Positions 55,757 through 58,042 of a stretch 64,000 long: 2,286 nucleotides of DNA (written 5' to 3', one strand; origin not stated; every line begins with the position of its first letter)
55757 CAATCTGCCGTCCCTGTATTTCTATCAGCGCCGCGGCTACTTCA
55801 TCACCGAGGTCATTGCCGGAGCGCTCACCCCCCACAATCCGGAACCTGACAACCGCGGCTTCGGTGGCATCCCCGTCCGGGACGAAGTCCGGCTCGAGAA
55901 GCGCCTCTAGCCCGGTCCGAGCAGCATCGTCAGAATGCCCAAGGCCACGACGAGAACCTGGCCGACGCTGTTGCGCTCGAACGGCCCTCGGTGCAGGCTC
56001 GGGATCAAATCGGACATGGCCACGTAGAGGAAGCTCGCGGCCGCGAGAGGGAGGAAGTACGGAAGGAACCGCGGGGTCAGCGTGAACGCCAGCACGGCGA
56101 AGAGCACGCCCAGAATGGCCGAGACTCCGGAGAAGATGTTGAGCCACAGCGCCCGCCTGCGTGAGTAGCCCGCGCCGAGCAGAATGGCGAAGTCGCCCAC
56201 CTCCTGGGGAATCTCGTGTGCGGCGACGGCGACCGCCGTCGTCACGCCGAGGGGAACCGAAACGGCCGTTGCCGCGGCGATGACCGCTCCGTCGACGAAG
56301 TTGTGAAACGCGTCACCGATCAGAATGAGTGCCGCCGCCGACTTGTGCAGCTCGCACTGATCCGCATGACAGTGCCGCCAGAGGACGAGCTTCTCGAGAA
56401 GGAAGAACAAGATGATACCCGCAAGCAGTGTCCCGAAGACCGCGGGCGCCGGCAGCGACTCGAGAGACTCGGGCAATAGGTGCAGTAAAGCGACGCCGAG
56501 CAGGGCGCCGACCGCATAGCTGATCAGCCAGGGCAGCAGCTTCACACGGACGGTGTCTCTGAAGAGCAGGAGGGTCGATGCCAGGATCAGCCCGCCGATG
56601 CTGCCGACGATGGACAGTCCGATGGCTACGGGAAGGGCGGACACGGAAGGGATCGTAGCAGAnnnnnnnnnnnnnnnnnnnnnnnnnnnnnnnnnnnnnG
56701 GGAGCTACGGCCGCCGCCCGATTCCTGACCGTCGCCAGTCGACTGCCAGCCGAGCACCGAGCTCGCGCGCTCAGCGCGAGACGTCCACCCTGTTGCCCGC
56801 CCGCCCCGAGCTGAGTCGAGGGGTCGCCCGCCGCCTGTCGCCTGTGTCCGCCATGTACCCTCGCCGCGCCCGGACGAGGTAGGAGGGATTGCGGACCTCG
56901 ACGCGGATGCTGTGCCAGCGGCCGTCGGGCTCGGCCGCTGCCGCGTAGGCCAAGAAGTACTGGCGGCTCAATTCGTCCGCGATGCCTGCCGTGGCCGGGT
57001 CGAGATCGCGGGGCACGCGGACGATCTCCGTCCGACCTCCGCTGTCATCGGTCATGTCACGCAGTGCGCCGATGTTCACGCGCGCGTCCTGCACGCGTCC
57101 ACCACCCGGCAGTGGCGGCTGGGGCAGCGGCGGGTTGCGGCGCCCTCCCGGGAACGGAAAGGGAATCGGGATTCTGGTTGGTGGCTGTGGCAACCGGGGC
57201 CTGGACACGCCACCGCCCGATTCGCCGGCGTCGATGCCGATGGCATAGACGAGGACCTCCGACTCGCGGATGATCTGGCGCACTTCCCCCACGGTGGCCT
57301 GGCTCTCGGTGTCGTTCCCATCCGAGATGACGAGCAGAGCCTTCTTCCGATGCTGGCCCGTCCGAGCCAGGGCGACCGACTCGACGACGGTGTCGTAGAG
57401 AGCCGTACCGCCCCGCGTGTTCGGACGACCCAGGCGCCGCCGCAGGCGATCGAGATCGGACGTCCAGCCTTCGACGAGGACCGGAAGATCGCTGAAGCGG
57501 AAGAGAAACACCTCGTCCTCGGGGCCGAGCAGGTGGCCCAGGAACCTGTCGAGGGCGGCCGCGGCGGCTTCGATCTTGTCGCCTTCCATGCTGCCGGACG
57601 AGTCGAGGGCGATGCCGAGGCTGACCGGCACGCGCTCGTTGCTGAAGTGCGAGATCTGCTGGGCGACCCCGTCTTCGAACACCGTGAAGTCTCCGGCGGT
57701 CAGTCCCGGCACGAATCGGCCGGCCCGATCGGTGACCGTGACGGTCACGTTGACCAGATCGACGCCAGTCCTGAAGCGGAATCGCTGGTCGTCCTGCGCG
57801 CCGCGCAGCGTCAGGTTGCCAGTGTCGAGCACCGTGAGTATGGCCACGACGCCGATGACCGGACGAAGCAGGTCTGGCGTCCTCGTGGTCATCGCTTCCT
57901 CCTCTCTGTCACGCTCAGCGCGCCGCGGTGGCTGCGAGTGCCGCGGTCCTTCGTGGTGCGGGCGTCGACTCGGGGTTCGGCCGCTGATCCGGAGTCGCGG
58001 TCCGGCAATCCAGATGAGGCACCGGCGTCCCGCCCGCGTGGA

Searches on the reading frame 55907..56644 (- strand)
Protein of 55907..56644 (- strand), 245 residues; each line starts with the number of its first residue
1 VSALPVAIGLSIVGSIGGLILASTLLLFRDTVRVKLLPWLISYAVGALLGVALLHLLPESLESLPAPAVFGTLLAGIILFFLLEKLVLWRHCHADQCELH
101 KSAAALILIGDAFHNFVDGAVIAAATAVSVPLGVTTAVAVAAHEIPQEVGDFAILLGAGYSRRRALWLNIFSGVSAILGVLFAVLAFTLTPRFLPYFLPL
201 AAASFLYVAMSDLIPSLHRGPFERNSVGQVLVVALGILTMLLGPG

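Call 50: search_protein_families(library=pfam, proteins=[window:55907-56644:-])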
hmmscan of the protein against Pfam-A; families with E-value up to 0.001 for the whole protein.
window:55907-56644:- (245 aa): 2 families
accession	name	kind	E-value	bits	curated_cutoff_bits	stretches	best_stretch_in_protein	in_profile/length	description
PF02535.28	Zip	-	4.4e-33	115.3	35.1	2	92-242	166-321/323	ZIP Zinc transporter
PF15860.11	DUF4728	-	0.00096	20.2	26.7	0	29-82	20-71/91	Domain of unknown function (DUF4728)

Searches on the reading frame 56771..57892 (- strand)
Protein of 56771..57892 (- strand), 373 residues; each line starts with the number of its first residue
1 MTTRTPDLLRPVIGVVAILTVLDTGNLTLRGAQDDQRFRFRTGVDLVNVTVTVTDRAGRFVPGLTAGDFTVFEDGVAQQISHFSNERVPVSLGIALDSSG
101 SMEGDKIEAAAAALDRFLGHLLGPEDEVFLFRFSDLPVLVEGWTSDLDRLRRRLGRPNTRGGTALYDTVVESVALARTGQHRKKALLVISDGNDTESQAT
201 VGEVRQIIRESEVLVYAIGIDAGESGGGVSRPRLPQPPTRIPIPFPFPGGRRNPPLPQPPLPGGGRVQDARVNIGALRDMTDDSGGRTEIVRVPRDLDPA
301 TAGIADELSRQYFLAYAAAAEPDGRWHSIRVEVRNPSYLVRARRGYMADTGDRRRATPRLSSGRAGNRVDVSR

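Call 50: search_protein_families(library=pfam, proteins=[window:56771-57892:-])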
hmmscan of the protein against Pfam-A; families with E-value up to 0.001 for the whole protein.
window:56771-57892:- (373 aa): 3 families
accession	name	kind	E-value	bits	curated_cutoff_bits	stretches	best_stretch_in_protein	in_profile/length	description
PF13519.12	VWA_2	-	1.9e-11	44.9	27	1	94-192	3-106/107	von Willebrand factor type A domain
PF00092.34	VWA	-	3.1e-07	31.2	23.8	1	94-222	4-141/174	von Willebrand factor type A domain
PF05762.20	VWA_CoxE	-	0.00093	19.1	26.4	0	89-214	56-182/222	VWA domain containing CoxE-like protein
